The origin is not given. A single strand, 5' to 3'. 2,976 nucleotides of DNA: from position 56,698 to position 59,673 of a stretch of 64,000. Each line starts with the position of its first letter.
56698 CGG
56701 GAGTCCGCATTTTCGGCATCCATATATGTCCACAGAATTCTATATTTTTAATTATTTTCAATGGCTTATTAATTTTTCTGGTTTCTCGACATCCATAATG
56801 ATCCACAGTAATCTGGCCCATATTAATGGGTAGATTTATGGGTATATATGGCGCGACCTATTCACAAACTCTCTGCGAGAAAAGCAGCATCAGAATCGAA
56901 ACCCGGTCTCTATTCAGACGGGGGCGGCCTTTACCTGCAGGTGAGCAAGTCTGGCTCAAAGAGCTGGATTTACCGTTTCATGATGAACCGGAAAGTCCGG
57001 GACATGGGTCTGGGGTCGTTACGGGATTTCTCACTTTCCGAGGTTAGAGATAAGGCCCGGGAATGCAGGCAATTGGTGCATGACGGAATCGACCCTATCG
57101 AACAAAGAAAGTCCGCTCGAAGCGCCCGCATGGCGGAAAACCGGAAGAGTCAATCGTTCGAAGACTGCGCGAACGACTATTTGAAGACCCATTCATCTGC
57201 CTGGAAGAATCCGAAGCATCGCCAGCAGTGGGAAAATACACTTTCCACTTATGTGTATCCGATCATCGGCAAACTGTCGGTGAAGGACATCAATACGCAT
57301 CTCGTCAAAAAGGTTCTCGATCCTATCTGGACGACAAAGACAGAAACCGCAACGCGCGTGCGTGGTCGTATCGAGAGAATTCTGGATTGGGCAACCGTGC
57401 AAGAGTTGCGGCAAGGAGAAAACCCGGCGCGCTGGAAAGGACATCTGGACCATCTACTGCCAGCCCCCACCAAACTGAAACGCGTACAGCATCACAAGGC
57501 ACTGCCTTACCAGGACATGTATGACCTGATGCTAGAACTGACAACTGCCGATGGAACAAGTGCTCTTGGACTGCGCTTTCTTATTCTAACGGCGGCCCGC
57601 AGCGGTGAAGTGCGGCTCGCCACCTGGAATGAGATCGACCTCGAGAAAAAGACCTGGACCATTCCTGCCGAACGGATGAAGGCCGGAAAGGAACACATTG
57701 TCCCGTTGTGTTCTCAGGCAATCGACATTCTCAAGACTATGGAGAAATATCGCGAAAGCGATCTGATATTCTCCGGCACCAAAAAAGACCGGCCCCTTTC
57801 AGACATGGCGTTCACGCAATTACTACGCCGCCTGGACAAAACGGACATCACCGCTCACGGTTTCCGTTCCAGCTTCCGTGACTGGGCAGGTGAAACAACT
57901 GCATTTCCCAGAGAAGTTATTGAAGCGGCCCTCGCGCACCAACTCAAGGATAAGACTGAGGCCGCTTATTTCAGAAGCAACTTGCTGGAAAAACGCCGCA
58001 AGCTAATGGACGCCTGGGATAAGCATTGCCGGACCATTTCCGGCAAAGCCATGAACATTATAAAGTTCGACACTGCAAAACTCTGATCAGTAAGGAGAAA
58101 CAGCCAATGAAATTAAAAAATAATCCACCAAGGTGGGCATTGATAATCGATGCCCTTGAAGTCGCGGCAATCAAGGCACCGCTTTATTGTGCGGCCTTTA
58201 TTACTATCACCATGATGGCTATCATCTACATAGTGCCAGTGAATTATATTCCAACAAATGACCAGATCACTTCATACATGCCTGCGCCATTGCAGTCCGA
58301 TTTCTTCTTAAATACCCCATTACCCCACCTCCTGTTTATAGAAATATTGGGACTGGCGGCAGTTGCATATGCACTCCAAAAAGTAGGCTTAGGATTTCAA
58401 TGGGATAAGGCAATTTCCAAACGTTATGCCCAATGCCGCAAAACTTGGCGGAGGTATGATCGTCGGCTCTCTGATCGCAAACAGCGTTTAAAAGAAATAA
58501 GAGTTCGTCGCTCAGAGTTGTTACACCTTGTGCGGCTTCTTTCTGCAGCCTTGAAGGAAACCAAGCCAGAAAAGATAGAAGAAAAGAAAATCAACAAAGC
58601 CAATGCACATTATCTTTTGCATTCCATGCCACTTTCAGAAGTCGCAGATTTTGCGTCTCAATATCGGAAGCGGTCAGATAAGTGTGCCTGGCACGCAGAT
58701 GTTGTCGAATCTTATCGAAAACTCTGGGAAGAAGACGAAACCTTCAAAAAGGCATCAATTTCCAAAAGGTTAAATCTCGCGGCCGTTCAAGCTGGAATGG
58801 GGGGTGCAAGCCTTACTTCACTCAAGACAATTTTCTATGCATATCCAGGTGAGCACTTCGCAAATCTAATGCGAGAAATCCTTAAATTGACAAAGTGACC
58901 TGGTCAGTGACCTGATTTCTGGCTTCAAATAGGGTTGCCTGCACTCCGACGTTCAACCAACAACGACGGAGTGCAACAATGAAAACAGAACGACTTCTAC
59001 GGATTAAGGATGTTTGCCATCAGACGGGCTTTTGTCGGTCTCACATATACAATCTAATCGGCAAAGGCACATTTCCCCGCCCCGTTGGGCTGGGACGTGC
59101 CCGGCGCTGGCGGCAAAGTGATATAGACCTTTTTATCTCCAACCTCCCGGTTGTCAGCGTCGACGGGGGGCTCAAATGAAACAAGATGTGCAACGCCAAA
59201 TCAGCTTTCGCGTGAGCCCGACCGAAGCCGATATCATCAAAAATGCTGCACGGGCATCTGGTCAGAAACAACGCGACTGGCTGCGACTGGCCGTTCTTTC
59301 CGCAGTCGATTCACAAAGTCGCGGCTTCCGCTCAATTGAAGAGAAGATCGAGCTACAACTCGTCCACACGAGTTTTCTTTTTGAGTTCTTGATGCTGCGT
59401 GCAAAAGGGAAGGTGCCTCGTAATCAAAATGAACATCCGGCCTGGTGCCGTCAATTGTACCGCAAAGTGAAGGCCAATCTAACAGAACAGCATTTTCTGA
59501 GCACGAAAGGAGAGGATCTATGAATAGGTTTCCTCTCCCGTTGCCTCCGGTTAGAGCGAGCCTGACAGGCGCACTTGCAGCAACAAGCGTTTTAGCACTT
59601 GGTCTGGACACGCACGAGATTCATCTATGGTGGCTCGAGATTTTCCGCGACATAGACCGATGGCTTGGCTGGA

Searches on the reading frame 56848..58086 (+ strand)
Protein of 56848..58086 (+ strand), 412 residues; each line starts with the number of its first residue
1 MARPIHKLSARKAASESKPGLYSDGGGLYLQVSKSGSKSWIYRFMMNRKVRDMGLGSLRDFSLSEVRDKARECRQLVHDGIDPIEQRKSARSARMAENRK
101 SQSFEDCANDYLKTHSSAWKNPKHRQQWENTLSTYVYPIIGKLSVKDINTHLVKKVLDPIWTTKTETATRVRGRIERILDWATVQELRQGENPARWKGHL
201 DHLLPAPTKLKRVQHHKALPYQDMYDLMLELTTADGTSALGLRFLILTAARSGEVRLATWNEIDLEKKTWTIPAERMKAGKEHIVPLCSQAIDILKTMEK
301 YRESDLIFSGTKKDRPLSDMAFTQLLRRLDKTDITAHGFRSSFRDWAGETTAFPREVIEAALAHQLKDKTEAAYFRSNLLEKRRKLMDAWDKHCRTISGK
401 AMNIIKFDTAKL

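Call 38: search_protein_families(library=pfam, proteins=[window:56848-58086:+], max_evalue=0.001)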
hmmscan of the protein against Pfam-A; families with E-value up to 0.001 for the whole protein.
window:56848-58086:+ (412 aa): 3 families
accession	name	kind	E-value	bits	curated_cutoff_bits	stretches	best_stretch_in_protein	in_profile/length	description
PF22022.2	Phage_int_M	-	9.3e-32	109.6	27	1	104-199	1-96/96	Phage integrase central domain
PF13356.12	Arm-DNA-bind_3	-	1.5e-20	73.6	27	1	12-89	5-82/83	Arm DNA-binding domain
PF00589.27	Phage_integrase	-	8e-17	62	27.1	1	231-378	15-169/172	Phage integrase family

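Call 81: find_homologous_proteins(query=window:56848-58086:+, max_evalue=1e-80)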
Query window:56848-58086:+ (412 aa): 7848 proteins with E <= 1e-80 among 8000 candidates; the best 120 are listed.
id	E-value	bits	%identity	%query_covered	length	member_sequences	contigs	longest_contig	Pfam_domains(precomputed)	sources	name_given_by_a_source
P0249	1.3e-276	935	100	100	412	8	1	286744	PF22022.3,PF13356.13,PF00589.28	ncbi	-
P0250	4.6e-246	834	89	99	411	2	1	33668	PF22022.3,PF13356.13,PF00589.28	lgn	-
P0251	1.6e-241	819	87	98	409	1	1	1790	PF22022.3,PF13356.13,PF00589.28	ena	-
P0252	3.6e-203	693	84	87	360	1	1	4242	PF22022.3,PF13356.13,PF00589.28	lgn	-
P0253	9.7e-199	678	74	96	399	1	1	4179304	PF22022.3,PF13356.13,PF00589.28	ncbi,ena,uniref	ncbi:tyrosine-type recombinase/integrase [Kordiimonas sp.]|uniref:tyrosine-type recombinase/integras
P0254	2.5e-198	677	74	96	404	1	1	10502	PF22022.3,PF13356.13,PF00589.28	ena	-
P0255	2.2e-194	664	72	96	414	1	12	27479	PF22022.3,PF13356.13,PF00589.28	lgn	-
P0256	2.5e-179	615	68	96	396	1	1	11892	PF22022.3,PF13356.13,PF00589.28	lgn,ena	-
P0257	2.0e-178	612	69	96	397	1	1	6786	PF22022.3,PF13356.13,PF00589.28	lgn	-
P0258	3.0e-160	552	83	71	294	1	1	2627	PF22022.3,PF00589.28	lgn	-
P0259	1.9e-155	536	60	97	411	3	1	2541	PF22022.3,PF13356.13,PF00589.28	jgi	jgi:integrase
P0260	8.4e-155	534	57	98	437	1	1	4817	PF22022.3,PF13356.13,PF00589.28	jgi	jgi:integrase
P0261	3.0e-154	532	59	96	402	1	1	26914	PF22022.3,PF13356.13,PF00589.28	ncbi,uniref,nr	ncbi:tyrosine-type recombinase/integrase [Terasakiella sp. A23]|uniref:tyrosine-type recombinase/int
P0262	1.5e-153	530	57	98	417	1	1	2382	PF22022.3,PF13356.13,PF00589.28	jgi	jgi:integrase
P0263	1.2e-152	527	57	100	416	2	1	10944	PF22022.3,PF13356.13,PF00589.28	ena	-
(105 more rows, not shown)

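Call 82: find_encoding_contigs(protein=P0250, flank=10000, max_places=2)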
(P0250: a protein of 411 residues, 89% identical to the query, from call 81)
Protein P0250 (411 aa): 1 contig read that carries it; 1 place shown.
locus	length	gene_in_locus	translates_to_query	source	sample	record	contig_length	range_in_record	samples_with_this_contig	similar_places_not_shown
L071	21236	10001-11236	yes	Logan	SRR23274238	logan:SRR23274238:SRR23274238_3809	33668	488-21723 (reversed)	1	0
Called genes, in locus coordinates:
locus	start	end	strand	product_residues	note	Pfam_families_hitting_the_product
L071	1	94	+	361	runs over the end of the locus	-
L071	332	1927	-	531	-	PF00501:AMP-binding, PF13193:AMP-binding_C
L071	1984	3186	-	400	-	PF02771:Acyl-CoA_dh_N, PF02770:Acyl-CoA_dh_M, PF00441:Acyl-CoA_dh_1, PF08028:Acyl-CoA_dh_2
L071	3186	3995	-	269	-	PF00378:ECH_1, PF16113:ECH_2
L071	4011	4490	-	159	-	PF13601:HTH_34 (faint), PF22381:Staph_reg_Sar_Rot (weak), PF12802:MarR_2, PF01047:MarR, PF13463:HTH_27 (weak)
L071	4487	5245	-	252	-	PF00106:adh_short, PF08659:KR, PF23441:SDR (weak), PF13460:NAD_binding_10 (weak), PF13561:adh_short_C2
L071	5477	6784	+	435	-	PF10082:BBP2_2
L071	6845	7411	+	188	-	PF02563:Poly_export, PF10531:SLBB, PF22461:SLBB_2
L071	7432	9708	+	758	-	PF02706:Wzz, PF13807:GNVR, PF10609:ParA (faint), PF01656:CbiA (weak), PF13614:AAA_31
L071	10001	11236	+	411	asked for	PF13356:Arm-DNA-bind_3, PF22022:Phage_int_M, PF00589:Phage_integrase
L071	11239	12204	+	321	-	-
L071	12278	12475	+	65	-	PF05930:Phage_AlpA, PF12728:HTH_17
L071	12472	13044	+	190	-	PF21983:NikA-like (weak)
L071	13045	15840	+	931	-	PF08751:TrwC, PF01443:Viral_helicase1 (faint), PF13245:AAA_19, PF13604:AAA_30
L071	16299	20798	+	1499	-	-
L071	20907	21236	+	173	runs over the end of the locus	-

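Call 83: find_encoding_contigs(protein=P0253, flank=10000, max_places=2)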
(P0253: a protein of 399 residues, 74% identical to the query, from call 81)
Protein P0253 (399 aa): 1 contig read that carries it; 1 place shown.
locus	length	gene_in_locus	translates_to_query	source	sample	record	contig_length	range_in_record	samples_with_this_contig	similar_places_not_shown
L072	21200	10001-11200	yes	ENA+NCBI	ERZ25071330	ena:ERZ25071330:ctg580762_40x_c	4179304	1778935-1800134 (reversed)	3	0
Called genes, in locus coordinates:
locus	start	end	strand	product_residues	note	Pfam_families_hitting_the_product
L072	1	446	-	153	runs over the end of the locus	PF01047:MarR, PF12802:MarR_2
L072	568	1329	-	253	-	PF00106:adh_short, PF01370:Epimerase (weak), PF08659:KR, PF23441:SDR, PF13460:NAD_binding_10 (weak), PF13561:adh_short_C2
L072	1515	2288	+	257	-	PF00149:Metallophos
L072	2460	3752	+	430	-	PF10082:BBP2_2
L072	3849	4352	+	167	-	PF02563:Poly_export, PF10531:SLBB, PF22461:SLBB_2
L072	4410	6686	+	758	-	PF02706:Wzz, PF13807:GNVR, PF01656:CbiA (weak), PF10609:ParA (weak), PF13614:AAA_31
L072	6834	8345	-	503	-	PF04397:LytTR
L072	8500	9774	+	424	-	PF00144:Beta-lactamase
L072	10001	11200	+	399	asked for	PF13356:Arm-DNA-bind_3, PF22022:Phage_int_M, PF00589:Phage_integrase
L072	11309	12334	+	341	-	-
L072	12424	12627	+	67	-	PF05930:Phage_AlpA, PF12728:HTH_17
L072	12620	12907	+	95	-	-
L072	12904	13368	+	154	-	-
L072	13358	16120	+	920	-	PF08751:TrwC, PF05970:PIF1, PF13604:AAA_30, PF01443:Viral_helicase1 (faint), PF13245:AAA_19, PF13538:UvrD_C_2 (faint)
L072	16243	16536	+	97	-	-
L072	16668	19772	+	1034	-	PF00149:Metallophos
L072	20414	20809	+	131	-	PF13103:TonB_2, PF03544:TonB_C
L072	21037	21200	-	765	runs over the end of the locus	PF00672:HAMP (weak), PF00015:MCPsignal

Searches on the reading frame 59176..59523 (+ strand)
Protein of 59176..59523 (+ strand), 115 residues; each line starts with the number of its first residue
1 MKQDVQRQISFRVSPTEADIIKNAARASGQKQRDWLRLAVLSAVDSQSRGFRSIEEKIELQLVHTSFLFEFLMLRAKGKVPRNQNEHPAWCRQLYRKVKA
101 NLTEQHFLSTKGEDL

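Call 38: search_protein_families(library=pfam, proteins=[window:59176-59523:+], max_evalue=0.001)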
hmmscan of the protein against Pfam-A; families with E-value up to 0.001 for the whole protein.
window:59176-59523:+ (115 aa): 1 family
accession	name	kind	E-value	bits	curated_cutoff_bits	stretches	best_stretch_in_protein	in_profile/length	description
PF21983.2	NikA-like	-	7.8e-07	29.6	27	1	7-42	5-40/72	Mobilization protein NikA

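Call 62: search_protein_families(library=padloc, proteins=[window:59176-59523:+], max_evalue=0.01)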
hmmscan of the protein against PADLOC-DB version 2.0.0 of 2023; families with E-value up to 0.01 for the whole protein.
window:59176-59523:+ (115 aa): 0 families
